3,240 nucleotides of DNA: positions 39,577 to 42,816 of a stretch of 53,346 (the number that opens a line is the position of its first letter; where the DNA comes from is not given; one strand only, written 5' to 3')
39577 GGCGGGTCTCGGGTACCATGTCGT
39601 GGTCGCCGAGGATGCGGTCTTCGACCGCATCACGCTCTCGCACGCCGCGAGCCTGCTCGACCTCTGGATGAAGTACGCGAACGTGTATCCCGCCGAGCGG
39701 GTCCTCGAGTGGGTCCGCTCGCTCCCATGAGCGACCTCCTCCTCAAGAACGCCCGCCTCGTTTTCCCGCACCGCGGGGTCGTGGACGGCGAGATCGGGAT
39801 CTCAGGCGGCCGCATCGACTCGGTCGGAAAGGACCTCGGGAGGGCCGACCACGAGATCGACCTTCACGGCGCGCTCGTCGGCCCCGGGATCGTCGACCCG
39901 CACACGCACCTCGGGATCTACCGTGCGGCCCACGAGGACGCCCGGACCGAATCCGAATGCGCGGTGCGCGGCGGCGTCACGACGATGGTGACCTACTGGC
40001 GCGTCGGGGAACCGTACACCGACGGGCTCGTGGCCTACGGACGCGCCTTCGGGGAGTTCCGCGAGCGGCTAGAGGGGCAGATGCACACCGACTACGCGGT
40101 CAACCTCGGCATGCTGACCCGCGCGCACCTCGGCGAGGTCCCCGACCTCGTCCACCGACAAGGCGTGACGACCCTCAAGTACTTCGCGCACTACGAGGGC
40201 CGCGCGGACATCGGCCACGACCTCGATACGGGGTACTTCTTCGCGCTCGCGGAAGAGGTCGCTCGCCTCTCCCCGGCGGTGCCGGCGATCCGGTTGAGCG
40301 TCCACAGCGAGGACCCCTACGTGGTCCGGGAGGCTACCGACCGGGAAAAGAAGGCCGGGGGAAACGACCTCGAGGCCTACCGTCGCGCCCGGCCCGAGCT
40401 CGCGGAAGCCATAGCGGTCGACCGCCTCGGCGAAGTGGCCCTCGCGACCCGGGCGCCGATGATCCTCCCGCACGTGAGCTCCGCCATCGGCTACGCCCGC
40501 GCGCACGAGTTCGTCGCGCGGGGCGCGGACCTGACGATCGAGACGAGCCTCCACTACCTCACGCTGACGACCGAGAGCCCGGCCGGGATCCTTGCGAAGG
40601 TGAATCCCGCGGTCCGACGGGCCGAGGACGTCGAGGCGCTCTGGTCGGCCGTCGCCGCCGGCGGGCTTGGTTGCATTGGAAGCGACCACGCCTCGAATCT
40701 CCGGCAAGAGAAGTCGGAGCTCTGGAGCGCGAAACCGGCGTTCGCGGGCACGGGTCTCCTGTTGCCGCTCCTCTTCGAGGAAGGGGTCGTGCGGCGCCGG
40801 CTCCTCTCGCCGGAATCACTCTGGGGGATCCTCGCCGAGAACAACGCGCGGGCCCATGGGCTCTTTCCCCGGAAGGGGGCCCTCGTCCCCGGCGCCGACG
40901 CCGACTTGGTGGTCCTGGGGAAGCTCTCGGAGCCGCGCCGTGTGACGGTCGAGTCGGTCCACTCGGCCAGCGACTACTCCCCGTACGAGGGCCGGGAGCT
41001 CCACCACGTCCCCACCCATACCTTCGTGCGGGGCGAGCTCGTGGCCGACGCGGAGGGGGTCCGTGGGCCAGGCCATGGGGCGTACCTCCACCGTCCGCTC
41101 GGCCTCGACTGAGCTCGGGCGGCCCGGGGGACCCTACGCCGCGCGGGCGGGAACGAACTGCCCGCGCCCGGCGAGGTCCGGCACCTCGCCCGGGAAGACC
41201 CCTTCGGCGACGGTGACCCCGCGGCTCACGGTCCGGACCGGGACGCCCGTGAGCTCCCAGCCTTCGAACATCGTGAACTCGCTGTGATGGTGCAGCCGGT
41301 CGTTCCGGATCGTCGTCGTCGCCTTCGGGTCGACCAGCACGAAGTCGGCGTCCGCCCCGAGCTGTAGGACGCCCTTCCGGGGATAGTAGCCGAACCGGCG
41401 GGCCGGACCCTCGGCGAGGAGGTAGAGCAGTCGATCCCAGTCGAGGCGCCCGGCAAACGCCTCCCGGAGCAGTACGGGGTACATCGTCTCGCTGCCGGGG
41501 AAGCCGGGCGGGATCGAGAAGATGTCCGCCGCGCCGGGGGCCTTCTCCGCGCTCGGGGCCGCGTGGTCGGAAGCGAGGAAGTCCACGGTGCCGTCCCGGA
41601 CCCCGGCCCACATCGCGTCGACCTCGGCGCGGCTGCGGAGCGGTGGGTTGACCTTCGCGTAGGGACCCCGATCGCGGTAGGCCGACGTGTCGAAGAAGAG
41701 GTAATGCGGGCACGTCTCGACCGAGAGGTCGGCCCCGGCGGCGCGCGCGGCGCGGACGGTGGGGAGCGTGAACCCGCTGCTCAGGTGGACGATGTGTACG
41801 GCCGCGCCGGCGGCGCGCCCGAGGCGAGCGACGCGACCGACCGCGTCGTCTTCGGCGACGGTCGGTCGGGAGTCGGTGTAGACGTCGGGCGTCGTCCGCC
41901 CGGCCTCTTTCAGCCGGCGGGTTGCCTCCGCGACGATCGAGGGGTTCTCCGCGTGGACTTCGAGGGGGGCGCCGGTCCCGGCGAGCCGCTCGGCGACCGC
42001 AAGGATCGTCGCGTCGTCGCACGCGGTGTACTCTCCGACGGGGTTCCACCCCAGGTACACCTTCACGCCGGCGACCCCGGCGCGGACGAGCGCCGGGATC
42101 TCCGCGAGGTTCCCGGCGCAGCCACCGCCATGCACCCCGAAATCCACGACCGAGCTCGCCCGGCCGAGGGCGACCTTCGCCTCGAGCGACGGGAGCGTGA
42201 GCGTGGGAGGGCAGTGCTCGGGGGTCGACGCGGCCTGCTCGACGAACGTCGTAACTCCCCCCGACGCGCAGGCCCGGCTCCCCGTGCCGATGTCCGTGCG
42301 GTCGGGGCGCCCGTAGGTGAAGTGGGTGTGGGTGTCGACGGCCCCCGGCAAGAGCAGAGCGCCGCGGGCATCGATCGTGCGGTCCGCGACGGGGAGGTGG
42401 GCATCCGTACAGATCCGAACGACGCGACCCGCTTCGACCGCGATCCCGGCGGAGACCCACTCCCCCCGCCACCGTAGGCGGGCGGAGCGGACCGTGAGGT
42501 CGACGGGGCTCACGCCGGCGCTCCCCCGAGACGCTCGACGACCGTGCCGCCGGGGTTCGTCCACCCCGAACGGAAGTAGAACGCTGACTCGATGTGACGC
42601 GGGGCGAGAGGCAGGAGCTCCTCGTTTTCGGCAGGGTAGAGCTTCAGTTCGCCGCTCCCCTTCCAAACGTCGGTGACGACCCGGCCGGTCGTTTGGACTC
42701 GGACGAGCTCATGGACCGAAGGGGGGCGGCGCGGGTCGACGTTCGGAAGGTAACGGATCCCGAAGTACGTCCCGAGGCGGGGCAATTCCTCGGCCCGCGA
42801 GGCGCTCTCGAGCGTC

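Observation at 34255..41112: Tightly chained seven-gene operon: CoA-transferase, amidohydrolase_2, ICL-family lyase, LeuC-like, LeuD-like, isochorismatase-like, hydantoinase-like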

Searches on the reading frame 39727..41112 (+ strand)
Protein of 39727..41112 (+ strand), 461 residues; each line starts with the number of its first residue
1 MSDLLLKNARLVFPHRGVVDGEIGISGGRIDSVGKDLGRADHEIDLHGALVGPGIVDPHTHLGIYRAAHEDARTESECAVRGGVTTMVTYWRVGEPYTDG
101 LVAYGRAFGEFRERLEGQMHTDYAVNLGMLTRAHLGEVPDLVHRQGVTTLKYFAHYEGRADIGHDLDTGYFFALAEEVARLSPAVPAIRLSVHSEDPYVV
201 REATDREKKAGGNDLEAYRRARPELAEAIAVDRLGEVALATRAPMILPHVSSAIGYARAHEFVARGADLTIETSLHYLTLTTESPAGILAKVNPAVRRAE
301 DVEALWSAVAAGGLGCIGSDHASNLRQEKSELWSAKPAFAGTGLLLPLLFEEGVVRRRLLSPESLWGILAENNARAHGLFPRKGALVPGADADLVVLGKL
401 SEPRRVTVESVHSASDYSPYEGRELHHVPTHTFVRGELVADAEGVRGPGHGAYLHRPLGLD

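Call 6: search_protein_families(library=pfam, proteins=[window:39727-41112:+], max_evalue=0.001)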
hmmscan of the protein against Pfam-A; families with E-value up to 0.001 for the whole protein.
window:39727-41112:+ (461 aa): 2 families
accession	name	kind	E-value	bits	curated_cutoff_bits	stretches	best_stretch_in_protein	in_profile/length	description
PF07969.17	Amidohydro_3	-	9.6e-12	45.5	29.7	2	298-439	352-471/472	Amidohydrolase family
PF01979.26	Amidohydro_1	-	1.1e-11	45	25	1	296-439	226-345/345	Amidohydrolase family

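Call 7: search_protein_families(library=ncbifam, proteins=[window:39727-41112:+], max_evalue=0.001)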
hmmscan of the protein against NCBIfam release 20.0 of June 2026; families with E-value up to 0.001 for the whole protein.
window:39727-41112:+ (461 aa): 55 families (the best 25 are shown)
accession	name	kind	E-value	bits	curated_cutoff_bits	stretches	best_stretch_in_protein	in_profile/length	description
NF058538.1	ergo_util_ErtD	equivalog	1.6e-61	208.5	600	1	9-454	7-444/446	hydantoin-5-propionate amidohydrolase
TIGR03178.1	allantoinase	equivalog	4.7e-57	193.8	357.85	1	3-455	1-440/441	allantoinase AllB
NF004839.0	PRK06189.1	equivalog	4.8e-57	193.6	631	1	2-455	3-446/451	allantoinase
NF009941.0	PRK13404.1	subfamily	3.3e-54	184.3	647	1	3-456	5-461/478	dihydropyrimidinase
NF002668.0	PRK02382.1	equivalog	7e-54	183.2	452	1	1-445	3-416/436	dihydroorotase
TIGR02033.1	D-hydantoinase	equivalog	1e-51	176.3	393.25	1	5-456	2-454/454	dihydropyrimidinase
TIGR00857.1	pyrC_multi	subfamily_domain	1.2e-50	172.7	279.05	1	19-441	4-410/412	dihydroorotase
NF006559.0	PRK09060.1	equivalog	3.2e-50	170.8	482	1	2-452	5-434/444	dihydroorotase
NF058539.1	ergo_uti2_ErtD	equivalog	2.4e-48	165.2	650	1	11-454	10-445/449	hydantoin-5-propionate amidohydrolase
NF005960.0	PRK08044.1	equivalog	6.9e-45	153.6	688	1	3-452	4-446/453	allantoinase AllB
NF005751.0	PRK07575.1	equivalog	1.4e-37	129.2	529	1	1-450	2-430/440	dihydroorotase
NF006841.0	PRK09357.2-2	equivalog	1.8e-35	122.4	640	2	189-440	170-417/421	dihydroorotase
NF003271.0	PRK04250.1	equivalog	2.4e-34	118.7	405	1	13-450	11-398/407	dihydroorotase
NF006844.0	PRK09357.2-5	equivalog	4.9e-34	118.1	701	2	221-439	204-419/422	dihydroorotase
NF006688.0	PRK09236.1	equivalog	1.5e-30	106.4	535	1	1-446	1-432/444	dihydroorotase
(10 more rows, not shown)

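Call 17: search_solved_structures(query=window:39727-41112:+, max_evalue=1e-10)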
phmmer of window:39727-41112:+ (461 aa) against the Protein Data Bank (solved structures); distinct sequences matched with E-value up to 1e-10: 61 (the best 60 are shown).
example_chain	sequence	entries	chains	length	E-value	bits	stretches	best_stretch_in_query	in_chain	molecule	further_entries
1gkr_A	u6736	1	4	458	5.6e-44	154.4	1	1-453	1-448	NON-ATP DEPENDENT L-SELECTIVE HYDANTOINASE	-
3e74_A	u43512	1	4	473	1.7e-41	146.1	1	3-443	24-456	Allantoinase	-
8hfd_A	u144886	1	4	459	2.8e-41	145.4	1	3-443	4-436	Allantoinase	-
4tqt_A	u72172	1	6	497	7.4e-40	140.8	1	21-456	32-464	D-hydantoinase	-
1k1d_A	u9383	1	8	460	4.7e-36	128.2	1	7-456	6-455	D-hydantoinase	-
4kqn_A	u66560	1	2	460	1.8e-34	123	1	21-456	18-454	D-hydantoinase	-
4kir_A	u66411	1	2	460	7.7e-34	120.9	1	21-456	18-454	D-hydantoinase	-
1yny_A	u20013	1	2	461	7.8e-34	120.9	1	21-456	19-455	D-Hydantoinase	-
1nfg_A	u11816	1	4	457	5.3e-33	118.2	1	3-456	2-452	D-hydantoinase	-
3sfw_A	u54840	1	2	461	7e-33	117.8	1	20-456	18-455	Dihydropyrimidinase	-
3dc8_A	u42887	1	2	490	2.5e-32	115.9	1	21-456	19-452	Dihydropyrimidinase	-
5ykd_A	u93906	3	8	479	9.1e-30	107.5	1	4-457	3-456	D-hydantoinase/dihydropyrimidinase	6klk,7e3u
5e5c_A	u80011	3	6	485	9.6e-30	107.4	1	4-457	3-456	D-hydantoinase/dihydropyrimidinase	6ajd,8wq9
3hm7_A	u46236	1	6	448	6.8e-29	104.6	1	36-444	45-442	Allantoinase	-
1gkp_A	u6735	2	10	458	1.2e-28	103.8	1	4-456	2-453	HYDANTOINASE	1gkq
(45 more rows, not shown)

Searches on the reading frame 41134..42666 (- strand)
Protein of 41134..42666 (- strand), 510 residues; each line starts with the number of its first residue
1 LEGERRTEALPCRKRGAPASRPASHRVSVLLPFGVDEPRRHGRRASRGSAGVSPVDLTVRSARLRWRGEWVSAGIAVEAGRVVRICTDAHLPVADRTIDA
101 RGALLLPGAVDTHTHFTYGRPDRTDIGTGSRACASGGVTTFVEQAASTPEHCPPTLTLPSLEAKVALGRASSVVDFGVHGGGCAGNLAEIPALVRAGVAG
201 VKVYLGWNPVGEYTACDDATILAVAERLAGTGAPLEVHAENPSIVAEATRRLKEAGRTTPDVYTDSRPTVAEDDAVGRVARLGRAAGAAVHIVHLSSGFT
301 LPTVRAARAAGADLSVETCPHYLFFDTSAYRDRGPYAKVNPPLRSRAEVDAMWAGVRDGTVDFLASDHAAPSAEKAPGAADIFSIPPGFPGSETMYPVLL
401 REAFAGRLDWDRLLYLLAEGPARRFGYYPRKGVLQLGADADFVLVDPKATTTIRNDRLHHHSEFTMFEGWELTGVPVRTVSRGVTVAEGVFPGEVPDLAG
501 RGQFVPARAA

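Call 9: search_protein_families(library=pfam, proteins=[window:41134-42666:-], max_evalue=0.001)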
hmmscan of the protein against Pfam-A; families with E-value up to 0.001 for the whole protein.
window:41134-42666:- (510 aa): 2 families
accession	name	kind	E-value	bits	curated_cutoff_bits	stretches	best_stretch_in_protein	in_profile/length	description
PF01979.26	Amidohydro_1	-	5.4e-17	62.5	25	1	105-486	2-345/345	Amidohydrolase family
PF07969.17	Amidohydro_3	-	3.6e-14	53.6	29.7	2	406-486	405-471/472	Amidohydrolase family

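Call 14: search_protein_families(library=pfam, proteins=[window:41134-42513:-], max_evalue=0.001)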
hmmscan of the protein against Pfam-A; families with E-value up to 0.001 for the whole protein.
window:41134-42513:- (459 aa): 2 families
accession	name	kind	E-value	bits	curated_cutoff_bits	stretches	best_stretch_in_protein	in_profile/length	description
PF01979.26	Amidohydro_1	-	3.9e-17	62.9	25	1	54-435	2-345/345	Amidohydrolase family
PF07969.17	Amidohydro_3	-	1.9e-14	54.4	29.7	2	355-435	405-471/472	Amidohydrolase family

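Call 28: search_protein_families(library=ncbifam, proteins=[window:41134-42513:-], max_evalue=0.00001)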
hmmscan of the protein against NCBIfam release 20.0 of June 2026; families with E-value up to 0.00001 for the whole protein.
window:41134-42513:- (459 aa): 38 families (the best 25 are shown)
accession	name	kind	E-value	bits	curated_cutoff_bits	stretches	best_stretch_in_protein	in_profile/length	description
NF004839.0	PRK06189.1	equivalog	1.1e-96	324.3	631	1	4-435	3-430/451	allantoinase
TIGR03178.1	allantoinase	equivalog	1.7e-94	317.1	357.85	1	5-436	1-425/441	allantoinase AllB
NF002668.0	PRK02382.1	equivalog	6.1e-87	292.1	452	1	11-438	11-413/436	dihydroorotase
TIGR02033.1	D-hydantoinase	equivalog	4.6e-84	283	393.25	1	21-455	16-453/454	dihydropyrimidinase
NF009941.0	PRK13404.1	subfamily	4.9e-80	269.5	647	1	4-456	4-461/478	dihydropyrimidinase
NF005751.0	PRK07575.1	equivalog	6.6e-74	248.9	529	1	6-435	5-419/440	dihydroorotase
TIGR00857.1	pyrC_multi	subfamily_domain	2.4e-73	247.5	279.05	1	18-437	2-410/412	dihydroorotase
NF006559.0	PRK09060.1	equivalog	6e-72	242.3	482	1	4-436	5-422/444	dihydroorotase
NF058539.1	ergo_uti2_ErtD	equivalog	1.6e-70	238.2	650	1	18-455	15-446/449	hydantoin-5-propionate amidohydrolase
NF058538.1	ergo_util_ErtD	equivalog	9.3e-70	235.7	600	1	24-454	21-444/446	hydantoin-5-propionate amidohydrolase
NF005960.0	PRK08044.1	equivalog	5e-64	216.7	688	1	17-436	16-433/453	allantoinase AllB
NF006688.0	PRK09236.1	equivalog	1.3e-56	192.2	535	1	7-432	5-422/444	dihydroorotase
NF006836.0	PRK09357.1-1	equivalog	4.5e-53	180.5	538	1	22-437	17-426/432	dihydroorotase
NF006841.0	PRK09357.2-2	equivalog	9.4e-49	166.2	640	1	16-435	13-416/421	dihydroorotase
NF003271.0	PRK04250.1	equivalog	6.9e-47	160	405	1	12-437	9-389/407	dihydroorotase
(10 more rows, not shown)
